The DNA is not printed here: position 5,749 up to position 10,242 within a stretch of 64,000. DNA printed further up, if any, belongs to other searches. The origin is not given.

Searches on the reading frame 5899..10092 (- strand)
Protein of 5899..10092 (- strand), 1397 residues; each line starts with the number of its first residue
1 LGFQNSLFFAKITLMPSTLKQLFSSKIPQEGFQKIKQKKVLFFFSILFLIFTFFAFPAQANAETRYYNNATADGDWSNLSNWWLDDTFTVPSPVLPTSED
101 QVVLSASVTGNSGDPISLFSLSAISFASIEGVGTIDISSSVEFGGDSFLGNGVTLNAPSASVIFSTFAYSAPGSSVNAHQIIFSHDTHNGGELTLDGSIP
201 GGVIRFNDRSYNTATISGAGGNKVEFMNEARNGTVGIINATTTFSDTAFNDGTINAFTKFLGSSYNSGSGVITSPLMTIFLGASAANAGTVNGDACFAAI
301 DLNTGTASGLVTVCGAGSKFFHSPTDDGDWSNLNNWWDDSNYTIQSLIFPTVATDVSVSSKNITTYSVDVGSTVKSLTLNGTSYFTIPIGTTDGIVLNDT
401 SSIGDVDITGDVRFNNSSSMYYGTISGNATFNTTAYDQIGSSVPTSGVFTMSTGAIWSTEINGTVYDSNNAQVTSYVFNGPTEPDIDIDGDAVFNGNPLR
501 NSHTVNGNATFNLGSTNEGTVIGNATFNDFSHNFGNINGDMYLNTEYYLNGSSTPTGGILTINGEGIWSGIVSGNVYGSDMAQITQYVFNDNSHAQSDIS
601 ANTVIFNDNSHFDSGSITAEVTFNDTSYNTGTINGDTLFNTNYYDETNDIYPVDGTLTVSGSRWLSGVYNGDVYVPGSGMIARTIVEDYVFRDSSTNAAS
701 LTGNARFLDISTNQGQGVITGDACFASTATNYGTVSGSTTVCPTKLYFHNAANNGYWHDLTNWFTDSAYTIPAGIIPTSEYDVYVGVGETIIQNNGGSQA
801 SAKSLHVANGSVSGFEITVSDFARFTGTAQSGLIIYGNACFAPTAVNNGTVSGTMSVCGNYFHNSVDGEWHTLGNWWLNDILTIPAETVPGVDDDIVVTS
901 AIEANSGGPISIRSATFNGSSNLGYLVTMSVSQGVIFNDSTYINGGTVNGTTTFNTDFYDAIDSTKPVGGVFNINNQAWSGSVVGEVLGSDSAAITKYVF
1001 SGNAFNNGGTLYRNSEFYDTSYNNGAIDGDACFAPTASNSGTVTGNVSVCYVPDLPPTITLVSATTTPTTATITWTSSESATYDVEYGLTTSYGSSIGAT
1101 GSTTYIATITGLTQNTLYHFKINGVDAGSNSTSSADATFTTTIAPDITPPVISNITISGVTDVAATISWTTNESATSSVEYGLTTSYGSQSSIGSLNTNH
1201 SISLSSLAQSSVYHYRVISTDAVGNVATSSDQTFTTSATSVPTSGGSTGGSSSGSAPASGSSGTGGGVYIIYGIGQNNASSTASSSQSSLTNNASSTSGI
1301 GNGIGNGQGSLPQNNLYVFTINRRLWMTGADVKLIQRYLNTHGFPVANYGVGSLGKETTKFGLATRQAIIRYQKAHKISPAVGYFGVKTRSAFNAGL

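Call 29: search_protein_families(library=pfam, proteins=[window:5899-10092:-], max_evalue=0.00001)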
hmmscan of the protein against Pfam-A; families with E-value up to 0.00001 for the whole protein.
window:5899-10092:- (1397 aa): 3 families
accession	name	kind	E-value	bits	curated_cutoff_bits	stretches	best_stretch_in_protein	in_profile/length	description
PF16656.11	Pur_ac_phosph_N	-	1.3e-08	35.7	30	0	1057-1141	2-93/93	Purple acid Phosphatase, N-terminal domain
PF01471.23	PG_binding_1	-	6.9e-08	33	23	1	1328-1388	1-52/57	Putative peptidoglycan binding domain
PF00041.27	fn3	-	1.5e-07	32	25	0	1057-1139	3-83/84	Fibronectin type III domain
